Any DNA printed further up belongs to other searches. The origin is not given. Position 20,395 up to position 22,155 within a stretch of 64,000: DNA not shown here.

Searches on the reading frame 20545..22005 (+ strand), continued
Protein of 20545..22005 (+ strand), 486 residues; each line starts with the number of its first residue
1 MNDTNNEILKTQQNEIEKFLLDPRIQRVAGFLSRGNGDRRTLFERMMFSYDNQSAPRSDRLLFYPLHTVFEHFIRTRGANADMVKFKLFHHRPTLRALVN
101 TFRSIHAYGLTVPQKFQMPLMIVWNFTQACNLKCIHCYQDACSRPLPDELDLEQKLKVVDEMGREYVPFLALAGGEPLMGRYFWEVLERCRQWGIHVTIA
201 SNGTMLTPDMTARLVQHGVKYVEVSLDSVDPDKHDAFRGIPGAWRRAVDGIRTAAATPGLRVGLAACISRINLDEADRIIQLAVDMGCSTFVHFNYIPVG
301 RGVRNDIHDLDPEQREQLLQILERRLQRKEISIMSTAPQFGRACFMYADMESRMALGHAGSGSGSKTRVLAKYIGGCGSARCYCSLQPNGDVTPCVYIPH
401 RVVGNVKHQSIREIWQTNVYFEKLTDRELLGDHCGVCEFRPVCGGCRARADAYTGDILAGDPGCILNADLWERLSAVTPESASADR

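Call 7: search_solved_structures(query=window:20545-22005:+, max_evalue=0.001, show_alignments=2)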
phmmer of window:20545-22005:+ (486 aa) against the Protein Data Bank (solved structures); distinct sequences matched with E-value up to 0.001: 20.
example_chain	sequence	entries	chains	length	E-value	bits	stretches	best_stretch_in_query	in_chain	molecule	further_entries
6efn_A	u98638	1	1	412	5e-18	68.2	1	116-323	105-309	Sporulation killing factor maturation protein SkfB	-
6c8v_A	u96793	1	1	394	6.1e-17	64.6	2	118-297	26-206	Coenzyme PQQ synthesis protein E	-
7vob_C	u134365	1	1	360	3.3e-11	45.7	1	126-277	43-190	Cytosylglucuronate decarboxylase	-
7voc_C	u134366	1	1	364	3.4e-11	45.7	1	126-277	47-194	Cytosylglucuronate decarboxylase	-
4k37_A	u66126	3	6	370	2.2e-07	33.1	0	375-453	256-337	Anaerobic sulfatase-maturating enzyme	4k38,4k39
4k36_A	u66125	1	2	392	2.7e-07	32.8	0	375-453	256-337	Anaerobic sulfatase-maturating enzyme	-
9dfu_A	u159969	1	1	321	8.7e-06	27.8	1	115-233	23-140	Radical SAM core domain-containing protein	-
8wm2_A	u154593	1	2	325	9.4e-06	27.7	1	126-310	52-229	Fe-S radical SAM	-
7n7i_A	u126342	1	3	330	1.5e-05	27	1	115-228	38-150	Viperin-like enzyme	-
9dgw_A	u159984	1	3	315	1.7e-05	26.8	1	115-228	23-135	Radical SAM core domain-containing protein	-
9dfw_A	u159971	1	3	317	1.9e-05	26.7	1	115-228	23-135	Radical SAM core domain-containing protein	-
6b4c_A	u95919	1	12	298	2.4e-05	26.4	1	117-228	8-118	Viperin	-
9dfn_A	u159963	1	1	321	3.1e-05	26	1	115-233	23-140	Radical SAM core domain-containing protein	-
6y1x_A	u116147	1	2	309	8.1e-05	24.6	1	128-232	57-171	Radical SAM domain protein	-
7tol_A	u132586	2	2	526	9.2e-05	24.5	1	123-235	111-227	glycerol dibiphytanyl glycerol tetraether - macrocyclic archaeol synthase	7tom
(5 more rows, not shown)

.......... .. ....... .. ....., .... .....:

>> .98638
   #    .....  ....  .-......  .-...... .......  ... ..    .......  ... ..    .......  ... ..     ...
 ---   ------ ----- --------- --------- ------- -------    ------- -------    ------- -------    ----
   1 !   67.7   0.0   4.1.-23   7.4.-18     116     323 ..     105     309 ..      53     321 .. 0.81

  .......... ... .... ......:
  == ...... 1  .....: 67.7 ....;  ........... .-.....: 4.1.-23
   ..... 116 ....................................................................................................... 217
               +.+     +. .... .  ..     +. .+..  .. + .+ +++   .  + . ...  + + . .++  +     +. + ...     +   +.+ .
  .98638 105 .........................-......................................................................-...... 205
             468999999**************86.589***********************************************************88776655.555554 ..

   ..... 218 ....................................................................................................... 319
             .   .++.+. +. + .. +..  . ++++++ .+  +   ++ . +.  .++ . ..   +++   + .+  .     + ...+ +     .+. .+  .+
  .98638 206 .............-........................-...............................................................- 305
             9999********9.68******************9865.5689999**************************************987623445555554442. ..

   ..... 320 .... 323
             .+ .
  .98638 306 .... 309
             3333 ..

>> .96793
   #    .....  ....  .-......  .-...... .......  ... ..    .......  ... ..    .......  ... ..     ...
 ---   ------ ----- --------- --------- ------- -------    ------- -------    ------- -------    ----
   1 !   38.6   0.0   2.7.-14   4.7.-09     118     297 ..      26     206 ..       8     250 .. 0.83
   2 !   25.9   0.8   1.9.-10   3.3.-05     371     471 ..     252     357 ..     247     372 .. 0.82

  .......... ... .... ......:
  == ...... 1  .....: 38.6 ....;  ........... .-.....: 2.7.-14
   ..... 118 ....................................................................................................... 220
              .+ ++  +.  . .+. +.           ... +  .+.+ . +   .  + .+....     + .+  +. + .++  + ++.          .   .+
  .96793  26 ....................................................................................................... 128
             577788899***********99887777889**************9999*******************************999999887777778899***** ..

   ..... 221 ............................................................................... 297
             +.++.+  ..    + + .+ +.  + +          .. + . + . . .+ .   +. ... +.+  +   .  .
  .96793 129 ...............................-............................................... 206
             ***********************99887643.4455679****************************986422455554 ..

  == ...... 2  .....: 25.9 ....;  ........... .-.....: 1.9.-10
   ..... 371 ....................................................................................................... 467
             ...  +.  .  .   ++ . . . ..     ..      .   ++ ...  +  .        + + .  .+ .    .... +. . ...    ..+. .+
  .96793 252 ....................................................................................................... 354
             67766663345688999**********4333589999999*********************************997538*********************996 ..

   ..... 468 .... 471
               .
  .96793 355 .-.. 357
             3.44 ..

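Call 8: find_encoding_contigs(protein=P0013, flank=8000, max_places=2)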
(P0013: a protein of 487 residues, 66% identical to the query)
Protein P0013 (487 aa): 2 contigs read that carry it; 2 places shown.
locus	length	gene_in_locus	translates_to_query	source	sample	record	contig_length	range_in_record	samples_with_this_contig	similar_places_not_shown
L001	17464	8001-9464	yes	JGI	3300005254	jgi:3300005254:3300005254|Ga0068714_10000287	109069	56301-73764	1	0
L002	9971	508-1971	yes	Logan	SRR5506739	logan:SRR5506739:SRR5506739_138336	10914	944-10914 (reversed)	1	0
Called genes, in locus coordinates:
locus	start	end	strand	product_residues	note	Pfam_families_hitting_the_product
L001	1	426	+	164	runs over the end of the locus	PF13474:SnoaL_3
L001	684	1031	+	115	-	PF02687:FtsX (weak)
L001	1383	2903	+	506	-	PF00756:Esterase, PF13176:TPR_7 (faint), PF13181:TPR_8 (faint), PF13432:TPR_16 (weak), PF14559:TPR_19 (weak), PF00515:TPR_1 (weak), PF07719:TPR_2 (weak), PF13414:TPR_11 (weak), +4 more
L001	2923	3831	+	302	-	PF07676:PD40 (faint), PF26549:Tricorn_N (faint)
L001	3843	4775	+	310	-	-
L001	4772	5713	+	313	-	PF26549:Tricorn_N (faint), PF07676:PD40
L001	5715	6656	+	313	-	PF00753:Lactamase_B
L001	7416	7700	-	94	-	-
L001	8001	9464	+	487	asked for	PF13353:Fer4_12, PF04055:Radical_SAM, PF13186:SPASM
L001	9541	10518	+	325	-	PF00480:ROK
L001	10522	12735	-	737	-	PF05170:AsmA, PF05359:DUF748, PF13116:YhdP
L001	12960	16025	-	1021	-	PF13620:CarboxypepD_reg, PF07715:Plug (weak), PF25183:OMP_b-brl_4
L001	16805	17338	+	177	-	-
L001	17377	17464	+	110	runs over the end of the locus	-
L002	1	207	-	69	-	?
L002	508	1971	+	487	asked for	PF13353:Fer4_12, PF04055:Radical_SAM, PF13186:SPASM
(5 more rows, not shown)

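Call 9: find_encoding_contigs(protein=P0015, flank=8000, max_places=2)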
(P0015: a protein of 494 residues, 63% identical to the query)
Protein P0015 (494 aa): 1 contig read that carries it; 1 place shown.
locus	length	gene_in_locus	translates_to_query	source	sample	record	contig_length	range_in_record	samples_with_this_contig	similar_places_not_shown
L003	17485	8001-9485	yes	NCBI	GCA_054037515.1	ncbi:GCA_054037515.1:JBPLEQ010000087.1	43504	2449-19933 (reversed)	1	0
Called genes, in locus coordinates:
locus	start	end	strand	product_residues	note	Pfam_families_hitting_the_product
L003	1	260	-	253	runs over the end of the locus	PF01061:ABC2_membrane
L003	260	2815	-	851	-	PF00884:Sulfatase, PF01663:Phosphodiest (faint), PF16347:SGSH_C, PF14524:Wzt_C (faint)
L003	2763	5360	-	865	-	PF00535:Glycos_transf_2, PF13641:Glyco_tranf_2_3, PF13632:Glyco_trans_2_3 (weak)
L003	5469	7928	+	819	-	PF00593:TonB_dep_Rec_b-barrel (weak), PF25183:OMP_b-brl_4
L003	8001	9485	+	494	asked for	PF04055:Radical_SAM, PF13353:Fer4_12, PF13186:SPASM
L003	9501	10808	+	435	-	PF01512:Complex1_51K, PF10531:SLBB, PF13534:Fer4_17, PF13375:RnfC_N (faint)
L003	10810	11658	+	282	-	PF01261:AP_endonuc_2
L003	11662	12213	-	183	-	PF03602:Cons_hypoth95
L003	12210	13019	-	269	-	-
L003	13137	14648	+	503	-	PF00512:HisKA, PF02518:HATPase_c, PF14501:HATPase_c_5 (weak)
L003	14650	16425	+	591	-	PF02518:HATPase_c (weak), PF13589:HATPase_c_3, PF01119:DNA_mis_repair, PF08676:MutL_C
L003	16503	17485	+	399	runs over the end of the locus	PF00365:PFK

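Call 10: find_encoding_contigs(protein=P0006, flank=8000, max_places=2)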
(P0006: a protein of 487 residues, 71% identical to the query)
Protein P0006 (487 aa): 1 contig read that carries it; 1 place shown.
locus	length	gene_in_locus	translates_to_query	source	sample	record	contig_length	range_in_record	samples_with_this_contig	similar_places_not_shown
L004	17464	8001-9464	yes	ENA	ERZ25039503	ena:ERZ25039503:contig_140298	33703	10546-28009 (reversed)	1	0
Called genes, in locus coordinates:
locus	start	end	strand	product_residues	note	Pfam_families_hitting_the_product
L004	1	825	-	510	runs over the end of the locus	PF00072:Response_reg, PF00989:PAS, PF08448:PAS_4, PF13188:PAS_8 (faint), PF13426:PAS_9 (weak), PF00512:HisKA, PF02518:HATPase_c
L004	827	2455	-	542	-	PF00989:PAS, PF08448:PAS_4, PF13426:PAS_9, PF08447:PAS_3, PF00989:PAS, PF13188:PAS_8 (weak), PF13426:PAS_9, PF02518:HATPase_c, +1 more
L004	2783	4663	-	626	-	PF07719:TPR_2 (faint), PF13181:TPR_8 (faint), PF13424:TPR_12 (weak)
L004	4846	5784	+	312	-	PF01515:PTA_PTB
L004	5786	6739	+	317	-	PF01515:PTA_PTB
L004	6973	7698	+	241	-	-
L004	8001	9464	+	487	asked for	PF13353:Fer4_12, PF04055:Radical_SAM, PF13186:SPASM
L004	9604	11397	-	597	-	PF00912:Transgly, PF00905:Transpeptidase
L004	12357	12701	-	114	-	-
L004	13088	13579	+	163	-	-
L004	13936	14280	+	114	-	-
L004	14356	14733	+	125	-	-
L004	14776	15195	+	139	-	PF01980:TrmO_N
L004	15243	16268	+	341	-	PF26233:NicX, PF02073:Peptidase_M29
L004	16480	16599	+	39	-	-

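Call 20: find_related_loci(query=A1, collection=genome_contigs, flank=10000)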
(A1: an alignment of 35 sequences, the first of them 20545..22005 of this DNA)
Query A1 (486 aa) in genome_contigs; peptide patterns used: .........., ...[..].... (x = any residue, [..] = any of these).
599 stretches matched a pattern (row limit reached: there are more); 583 encode a relative of the query (tblastn E <= 1e-3); the best 80 are kept; 80 distinct loci.
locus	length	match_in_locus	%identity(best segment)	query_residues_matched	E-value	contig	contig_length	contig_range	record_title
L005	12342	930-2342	63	4-474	0e+0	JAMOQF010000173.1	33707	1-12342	MAG: Acidobacteria bacterium isolate 4559-240_metabat2_scaf2bin.057 4559-240_scaffold_559_c1, whole genome shotgun seque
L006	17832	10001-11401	54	9-476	3e-179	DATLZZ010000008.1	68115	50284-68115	MAG TPA_asm: Candidatus Xenobia bacterium isolate SMAG_U13312 k141_327856, whole genome shotgun sequence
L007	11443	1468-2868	55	9-476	6e-179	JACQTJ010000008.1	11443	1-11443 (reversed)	MAG: Acidobacteria bacterium isolate NC_groundwater_1408_Ag_S-0.65um_66_43 S_p65_S5_coassembly_k141_267481, whole genome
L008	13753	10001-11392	53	12-476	5e-174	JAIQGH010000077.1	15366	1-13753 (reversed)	MAG: Terriglobia bacterium isolate SRVP_30 SRVP18_trench_6_60cm_scaffold_1747, whole genome shotgun sequence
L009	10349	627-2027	54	9-476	1e-170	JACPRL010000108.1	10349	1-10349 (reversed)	MAG: Acidobacteria bacterium isolate NC_groundwater_678_Ag_B-0.1um_66_26 B2_S2_coassemblyk141_2061564, whole genome shot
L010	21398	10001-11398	51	9-476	2e-169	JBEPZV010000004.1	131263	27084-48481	MAG: bacterium isolate 03V1_S199.semibin_refined.036 NODE_134_length_131263_cov_10.564856, whole genome shotgun sequence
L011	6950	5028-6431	52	12-480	7e-169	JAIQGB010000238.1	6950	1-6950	MAG: Terriglobia bacterium isolate SRVP_28 SRVP18_hole-7m-from-trench_1_20cm_scaffold_6826, whole genome shotgun sequenc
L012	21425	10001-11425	52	9-484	2e-161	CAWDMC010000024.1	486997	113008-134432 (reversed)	MAG: uncultured Acidobacteriota bacterium isolate MFD04944.bin.1.7 genome assembly, contig: contig_9827, whole genome sh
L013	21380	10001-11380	52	16-477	2e-161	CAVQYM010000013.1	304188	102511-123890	MAG: uncultured Acidobacteriota bacterium isolate MFD03726.bin.2.19 genome assembly, contig: contig_12769, whole genome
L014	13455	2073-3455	53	14-476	3e-161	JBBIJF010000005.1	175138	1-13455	MAG: Acidobacteriota bacterium isolate SLF170214_bin_156 NODE_32_length_175138_cov_13.9147, whole genome shotgun sequenc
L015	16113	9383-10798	52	3-479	5e-160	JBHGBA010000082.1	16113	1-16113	MAG: Terriglobales bacterium isolate SBS.BIN.59 SBSBIN59_contig_82, whole genome shotgun sequence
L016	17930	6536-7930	52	10-476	6e-160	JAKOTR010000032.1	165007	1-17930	MAG: Acidobacteriota bacterium isolate CAAI_maxbin.035 k201_201407, whole genome shotgun sequence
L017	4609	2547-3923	51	16-476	3e-163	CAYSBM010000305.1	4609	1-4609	MAG TPA_asm: uncultured Solibacteraceae bacterium isolate SRP167436_co1_177 genome assembly, contig: NODE_31120_length_4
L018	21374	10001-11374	51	16-475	7e-159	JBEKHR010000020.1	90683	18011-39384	MAG: Terriglobia bacterium isolate SPRUCE 281 SPRUCE_281_20, whole genome shotgun sequence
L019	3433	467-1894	51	9-486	3e-166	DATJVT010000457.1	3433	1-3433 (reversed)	MAG TPA_asm: Terriglobia bacterium isolate SMAG_U15080 k141_231519, whole genome shotgun sequence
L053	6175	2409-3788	44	19-480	1e-129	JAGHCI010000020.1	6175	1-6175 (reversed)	MAG: Candidatus Aerophobetes bacterium isolate AUK278 PB_MBMC_232_c_000000000145, whole genome shotgun sequence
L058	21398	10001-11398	44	19-484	4e-124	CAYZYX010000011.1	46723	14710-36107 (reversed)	MAG TPA_asm: uncultured Clostridia bacterium isolate binchicken_co19_596 genome assembly, contig: NODE_893_length_46723_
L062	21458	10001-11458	89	1-486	0e+0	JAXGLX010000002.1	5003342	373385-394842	MAG: Acidobacteriota bacterium isolate AnMBR.bin219 bin219_2, whole genome shotgun sequence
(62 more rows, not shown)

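Call 25: predict_structure(alignment_id=A1)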
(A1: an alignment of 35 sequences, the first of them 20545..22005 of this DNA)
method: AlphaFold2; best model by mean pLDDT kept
length: 486 residues; sequences in the alignment: 35
mean_pLDDT: 90.2   pTM: 0.89
mean pLDDT of the five models: 90.2, 89.3, 89.1, 87.6, 86.8
residues with pLDDT >= 90: 335; 70-90: 129; 50-70: 11; < 50: 11
segments of 3 or more residues with pLDDT < 50: 478-486
pLDDT, mean of each block of 10 residues (from residue 1): 64 87 94 78 90 89 92 82 83 90 94 92 96 86 92 98 95 94 98 95 96 97 96 92 97 97 95 96 97 90 83 97 95 92 90 81 87 86 94 93 96 92 88 92 92 94 94 73 37
secondary structure, 60 per line:
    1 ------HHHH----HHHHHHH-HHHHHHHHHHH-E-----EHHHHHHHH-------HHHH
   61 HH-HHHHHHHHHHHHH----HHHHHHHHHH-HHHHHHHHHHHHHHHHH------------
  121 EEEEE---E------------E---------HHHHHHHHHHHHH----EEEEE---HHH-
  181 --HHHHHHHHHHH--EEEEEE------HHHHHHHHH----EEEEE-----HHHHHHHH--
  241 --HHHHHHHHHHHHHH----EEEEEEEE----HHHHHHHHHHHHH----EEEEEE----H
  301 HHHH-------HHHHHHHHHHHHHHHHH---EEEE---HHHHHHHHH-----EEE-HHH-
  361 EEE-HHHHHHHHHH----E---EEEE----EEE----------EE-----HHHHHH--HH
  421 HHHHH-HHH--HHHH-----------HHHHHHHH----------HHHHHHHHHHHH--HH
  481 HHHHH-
elements in order: H7-10 H15-21 H23-33 H42-49 H57-62 H64-76 H81-90 H92-108 E121-125 H152-164 E169-173 H183-193 E196-201 H208-216 E221-225 H231-238 H243-256 E261-268 H273-285 E290-295 H300-304 H312-328 E332-335 H339-347 E353-355 E361-363 H365-374 E383-386 E391-393 H411-416 H419-425 H432-435 H447-454 H465-476 H479-485

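Call 26: search_solved_structures(query=L006:7731-9830:+, max_evalue=0.001)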
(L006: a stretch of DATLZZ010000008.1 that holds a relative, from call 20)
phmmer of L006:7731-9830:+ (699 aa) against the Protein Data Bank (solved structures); distinct sequences matched with E-value up to 0.001: 5.
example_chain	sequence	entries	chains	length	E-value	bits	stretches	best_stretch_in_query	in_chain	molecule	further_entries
7tol_A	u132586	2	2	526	7.7e-60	205.8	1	96-599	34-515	glycerol dibiphytanyl glycerol tetraether - macrocyclic archaeol synthase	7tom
2fb2_A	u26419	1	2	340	5.7e-09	37.6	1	168-350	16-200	Molybdenum cofactor biosynthesis protein A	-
1tv7_A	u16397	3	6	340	7.4e-09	37.3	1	168-350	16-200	Molybdenum cofactor biosynthesis protein A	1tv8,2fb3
6efn_A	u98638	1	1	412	2.7e-07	32.1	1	167-350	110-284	Sporulation killing factor maturation protein SkfB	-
6c8v_A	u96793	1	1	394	0.00034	21.8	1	167-323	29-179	Coenzyme PQQ synthesis protein E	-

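Call 27: search_solved_structures(query=L058:8336-9961:+, max_evalue=0.001)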
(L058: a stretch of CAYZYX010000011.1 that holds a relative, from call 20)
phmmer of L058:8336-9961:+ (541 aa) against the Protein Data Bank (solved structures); distinct sequences matched with E-value up to 0.001: 2.
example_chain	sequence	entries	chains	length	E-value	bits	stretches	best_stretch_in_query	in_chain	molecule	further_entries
6efn_A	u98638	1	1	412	1.2e-06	30.7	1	249-415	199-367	Sporulation killing factor maturation protein SkfB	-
5v1q_A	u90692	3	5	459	0.00061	21.7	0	110-176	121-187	Radical SAM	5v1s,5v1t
